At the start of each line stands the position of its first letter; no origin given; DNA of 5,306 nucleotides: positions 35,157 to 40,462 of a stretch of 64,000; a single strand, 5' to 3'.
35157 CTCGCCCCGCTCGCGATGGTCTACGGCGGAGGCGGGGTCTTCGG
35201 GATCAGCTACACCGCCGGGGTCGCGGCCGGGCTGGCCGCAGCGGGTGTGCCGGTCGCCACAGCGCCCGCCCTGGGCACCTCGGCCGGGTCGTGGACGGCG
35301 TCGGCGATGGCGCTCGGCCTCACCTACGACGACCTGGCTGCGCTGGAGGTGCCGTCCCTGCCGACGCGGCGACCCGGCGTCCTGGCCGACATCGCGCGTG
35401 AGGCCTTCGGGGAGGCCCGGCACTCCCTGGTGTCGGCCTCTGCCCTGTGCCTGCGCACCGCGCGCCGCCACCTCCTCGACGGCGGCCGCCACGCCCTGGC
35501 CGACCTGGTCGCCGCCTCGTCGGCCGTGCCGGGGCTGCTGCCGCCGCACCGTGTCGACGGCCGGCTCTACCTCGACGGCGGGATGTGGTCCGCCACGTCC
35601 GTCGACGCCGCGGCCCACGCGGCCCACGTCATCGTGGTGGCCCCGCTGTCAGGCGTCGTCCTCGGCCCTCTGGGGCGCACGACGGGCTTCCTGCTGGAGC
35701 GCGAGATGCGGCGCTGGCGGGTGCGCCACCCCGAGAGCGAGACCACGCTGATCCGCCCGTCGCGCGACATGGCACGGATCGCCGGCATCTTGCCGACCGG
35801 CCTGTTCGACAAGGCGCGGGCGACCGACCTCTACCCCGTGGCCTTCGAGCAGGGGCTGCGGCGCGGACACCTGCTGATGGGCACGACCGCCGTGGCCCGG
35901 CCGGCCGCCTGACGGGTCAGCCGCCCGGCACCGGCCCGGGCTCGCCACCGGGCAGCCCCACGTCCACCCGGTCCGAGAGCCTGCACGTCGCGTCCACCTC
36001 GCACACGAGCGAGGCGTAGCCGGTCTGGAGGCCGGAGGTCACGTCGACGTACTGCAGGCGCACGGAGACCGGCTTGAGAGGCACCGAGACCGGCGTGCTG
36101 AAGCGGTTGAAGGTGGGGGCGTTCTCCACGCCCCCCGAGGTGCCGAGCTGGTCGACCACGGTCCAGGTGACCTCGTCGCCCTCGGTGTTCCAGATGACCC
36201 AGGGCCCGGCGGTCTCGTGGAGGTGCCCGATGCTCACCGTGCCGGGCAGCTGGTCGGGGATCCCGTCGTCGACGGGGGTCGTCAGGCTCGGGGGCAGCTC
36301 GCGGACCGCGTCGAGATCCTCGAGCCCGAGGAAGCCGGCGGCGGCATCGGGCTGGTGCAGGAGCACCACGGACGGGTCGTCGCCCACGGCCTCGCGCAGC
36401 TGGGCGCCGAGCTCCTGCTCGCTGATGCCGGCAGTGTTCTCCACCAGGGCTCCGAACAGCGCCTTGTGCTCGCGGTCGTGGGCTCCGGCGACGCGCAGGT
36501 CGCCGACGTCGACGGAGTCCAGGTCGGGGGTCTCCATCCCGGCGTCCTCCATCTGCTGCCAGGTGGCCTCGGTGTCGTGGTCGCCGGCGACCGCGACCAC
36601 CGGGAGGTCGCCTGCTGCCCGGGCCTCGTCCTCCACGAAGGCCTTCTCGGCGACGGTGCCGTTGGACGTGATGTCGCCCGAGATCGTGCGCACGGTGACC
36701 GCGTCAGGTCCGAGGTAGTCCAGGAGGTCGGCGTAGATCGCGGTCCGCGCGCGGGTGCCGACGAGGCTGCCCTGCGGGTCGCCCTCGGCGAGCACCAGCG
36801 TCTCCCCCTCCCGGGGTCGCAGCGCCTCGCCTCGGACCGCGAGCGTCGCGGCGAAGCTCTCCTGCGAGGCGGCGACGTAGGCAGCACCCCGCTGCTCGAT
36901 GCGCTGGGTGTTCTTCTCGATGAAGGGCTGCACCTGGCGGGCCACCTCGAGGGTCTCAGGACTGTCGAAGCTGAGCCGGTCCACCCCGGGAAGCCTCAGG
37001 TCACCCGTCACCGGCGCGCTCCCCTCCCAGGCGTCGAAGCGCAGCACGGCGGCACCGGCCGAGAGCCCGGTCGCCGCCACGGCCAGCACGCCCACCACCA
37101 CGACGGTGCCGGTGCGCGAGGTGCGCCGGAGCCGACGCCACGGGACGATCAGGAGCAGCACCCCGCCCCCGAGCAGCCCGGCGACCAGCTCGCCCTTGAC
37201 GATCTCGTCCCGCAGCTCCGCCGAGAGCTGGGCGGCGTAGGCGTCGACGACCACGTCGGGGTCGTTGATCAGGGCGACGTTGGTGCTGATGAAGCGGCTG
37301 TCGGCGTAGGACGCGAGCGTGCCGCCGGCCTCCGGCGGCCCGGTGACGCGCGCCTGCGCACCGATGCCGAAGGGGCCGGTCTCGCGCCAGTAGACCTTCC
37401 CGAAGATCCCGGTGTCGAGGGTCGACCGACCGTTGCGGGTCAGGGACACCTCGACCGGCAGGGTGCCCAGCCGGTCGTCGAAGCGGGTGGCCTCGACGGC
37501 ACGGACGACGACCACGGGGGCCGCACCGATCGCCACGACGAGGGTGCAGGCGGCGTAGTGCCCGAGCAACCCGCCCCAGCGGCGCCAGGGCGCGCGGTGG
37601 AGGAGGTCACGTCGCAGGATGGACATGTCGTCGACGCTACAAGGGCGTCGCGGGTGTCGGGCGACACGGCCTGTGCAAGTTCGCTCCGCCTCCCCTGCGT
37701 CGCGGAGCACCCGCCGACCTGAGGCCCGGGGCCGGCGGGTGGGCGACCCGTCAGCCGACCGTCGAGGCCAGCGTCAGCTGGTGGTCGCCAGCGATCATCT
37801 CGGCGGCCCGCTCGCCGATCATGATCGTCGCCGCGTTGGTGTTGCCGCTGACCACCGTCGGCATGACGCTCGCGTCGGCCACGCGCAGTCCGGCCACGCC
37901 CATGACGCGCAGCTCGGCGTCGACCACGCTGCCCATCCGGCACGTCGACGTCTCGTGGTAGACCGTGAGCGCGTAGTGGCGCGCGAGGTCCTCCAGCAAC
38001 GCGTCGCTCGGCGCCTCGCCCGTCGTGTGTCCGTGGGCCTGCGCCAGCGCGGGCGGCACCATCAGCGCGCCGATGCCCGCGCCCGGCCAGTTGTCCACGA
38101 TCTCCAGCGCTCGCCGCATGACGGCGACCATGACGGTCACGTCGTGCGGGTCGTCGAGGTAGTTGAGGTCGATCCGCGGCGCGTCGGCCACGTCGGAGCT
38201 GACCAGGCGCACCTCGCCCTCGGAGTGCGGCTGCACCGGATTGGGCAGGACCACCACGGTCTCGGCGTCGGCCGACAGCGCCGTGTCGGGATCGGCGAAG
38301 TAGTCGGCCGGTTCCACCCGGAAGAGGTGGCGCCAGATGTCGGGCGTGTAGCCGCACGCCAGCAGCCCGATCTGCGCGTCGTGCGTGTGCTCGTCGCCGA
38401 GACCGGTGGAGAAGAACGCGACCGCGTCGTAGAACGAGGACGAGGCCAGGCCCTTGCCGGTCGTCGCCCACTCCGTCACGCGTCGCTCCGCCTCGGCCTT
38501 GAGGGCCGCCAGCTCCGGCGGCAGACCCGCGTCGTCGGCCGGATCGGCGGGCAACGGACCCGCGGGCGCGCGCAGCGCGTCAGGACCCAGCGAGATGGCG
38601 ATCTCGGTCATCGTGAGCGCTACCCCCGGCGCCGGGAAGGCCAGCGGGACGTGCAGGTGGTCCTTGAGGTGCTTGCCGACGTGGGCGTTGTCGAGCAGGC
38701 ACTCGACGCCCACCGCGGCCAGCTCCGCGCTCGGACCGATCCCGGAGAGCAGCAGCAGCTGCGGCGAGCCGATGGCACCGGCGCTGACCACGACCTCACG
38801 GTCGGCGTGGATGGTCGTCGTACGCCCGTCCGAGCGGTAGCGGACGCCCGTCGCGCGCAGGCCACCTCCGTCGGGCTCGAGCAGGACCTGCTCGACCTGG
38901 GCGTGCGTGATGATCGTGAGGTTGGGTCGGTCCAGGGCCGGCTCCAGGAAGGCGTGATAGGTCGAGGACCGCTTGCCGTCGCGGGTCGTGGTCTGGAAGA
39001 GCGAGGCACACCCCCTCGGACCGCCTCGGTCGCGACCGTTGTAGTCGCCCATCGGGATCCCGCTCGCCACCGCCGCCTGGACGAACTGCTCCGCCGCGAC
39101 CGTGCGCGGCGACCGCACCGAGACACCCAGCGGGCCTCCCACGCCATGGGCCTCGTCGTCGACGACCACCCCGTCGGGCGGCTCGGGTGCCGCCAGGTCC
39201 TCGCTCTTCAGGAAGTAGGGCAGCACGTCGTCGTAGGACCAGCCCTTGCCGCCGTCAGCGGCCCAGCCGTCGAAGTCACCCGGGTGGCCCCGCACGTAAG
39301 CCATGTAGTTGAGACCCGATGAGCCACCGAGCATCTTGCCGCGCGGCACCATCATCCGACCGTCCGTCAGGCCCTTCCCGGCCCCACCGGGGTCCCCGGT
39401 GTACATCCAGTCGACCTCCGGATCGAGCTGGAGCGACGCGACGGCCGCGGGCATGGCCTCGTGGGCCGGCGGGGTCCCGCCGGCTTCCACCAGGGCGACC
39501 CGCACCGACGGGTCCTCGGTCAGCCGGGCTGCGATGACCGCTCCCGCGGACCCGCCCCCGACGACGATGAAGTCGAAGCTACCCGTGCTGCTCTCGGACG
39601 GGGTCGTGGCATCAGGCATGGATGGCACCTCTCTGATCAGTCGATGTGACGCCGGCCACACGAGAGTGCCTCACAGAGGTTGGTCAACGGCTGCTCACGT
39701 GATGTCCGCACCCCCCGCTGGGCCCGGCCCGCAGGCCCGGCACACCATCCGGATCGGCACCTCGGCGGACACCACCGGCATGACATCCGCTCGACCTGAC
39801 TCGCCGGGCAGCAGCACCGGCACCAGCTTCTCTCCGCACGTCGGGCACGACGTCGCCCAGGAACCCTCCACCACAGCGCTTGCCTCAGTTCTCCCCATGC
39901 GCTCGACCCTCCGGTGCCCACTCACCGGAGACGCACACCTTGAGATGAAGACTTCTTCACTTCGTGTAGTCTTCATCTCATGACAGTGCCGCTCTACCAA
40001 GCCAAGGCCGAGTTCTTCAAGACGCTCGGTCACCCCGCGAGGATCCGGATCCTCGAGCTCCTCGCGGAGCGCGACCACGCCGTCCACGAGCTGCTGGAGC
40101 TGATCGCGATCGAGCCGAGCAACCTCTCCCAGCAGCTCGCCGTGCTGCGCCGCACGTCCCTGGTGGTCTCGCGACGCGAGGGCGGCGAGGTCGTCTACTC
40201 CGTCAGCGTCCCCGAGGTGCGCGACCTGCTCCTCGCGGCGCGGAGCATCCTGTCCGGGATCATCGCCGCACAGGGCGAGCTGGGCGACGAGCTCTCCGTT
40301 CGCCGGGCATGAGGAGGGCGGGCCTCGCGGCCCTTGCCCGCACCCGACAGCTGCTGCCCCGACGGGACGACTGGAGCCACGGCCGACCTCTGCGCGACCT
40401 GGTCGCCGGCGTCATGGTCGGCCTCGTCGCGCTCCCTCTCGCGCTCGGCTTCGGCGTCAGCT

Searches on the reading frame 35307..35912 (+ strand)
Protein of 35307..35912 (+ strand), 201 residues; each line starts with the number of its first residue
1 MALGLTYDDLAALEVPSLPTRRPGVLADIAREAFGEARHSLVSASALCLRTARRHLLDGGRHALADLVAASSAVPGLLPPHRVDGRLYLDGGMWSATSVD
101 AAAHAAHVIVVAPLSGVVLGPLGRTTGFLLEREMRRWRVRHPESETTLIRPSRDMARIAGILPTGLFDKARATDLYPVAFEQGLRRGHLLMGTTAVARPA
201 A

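Call 49: search_protein_families(library=pfam, proteins=[window:35307-35912:+], max_evalue=0.000001)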
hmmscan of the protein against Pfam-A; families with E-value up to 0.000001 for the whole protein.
window:35307-35912:+ (201 aa): 1 family
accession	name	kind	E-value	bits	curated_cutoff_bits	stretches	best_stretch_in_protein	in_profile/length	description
PF01734.28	Patatin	-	2.7e-09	37.9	27.7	1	31-102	119-190/191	Patatin-like phospholipase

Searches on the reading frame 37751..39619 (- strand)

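Call 49: search_protein_families(library=pfam, proteins=[window:37751-39619:-], max_evalue=0.000001)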
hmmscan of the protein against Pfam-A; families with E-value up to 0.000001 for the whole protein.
window:37751-39619:- (622 aa): 3 families
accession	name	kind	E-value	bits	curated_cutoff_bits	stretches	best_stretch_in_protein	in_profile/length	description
PF00732.25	GMC_oxred_N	-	5e-49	167.5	23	1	15-322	1-217/218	GMC oxidoreductase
PF05199.19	GMC_oxred_C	-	2.3e-34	119.3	24.6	1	464-602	1-139/139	GMC oxidoreductase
PF00890.30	FAD_binding_2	-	6.1e-08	32.7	20.4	0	191-285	107-206/414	FAD binding domain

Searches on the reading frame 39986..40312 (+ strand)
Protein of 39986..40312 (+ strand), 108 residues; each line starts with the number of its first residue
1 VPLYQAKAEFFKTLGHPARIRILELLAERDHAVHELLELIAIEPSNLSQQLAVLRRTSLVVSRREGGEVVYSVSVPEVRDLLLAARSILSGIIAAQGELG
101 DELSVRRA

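Call 49: search_protein_families(library=pfam, proteins=[window:39986-40312:+], max_evalue=0.000001)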
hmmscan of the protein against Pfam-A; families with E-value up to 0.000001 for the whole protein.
window:39986-40312:+ (108 aa): 1 family
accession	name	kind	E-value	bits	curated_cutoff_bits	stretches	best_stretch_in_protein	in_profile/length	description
PF01022.26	HTH_5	-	8.9e-09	35.5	22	1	16-60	1-45/47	Bacterial regulatory protein, arsR family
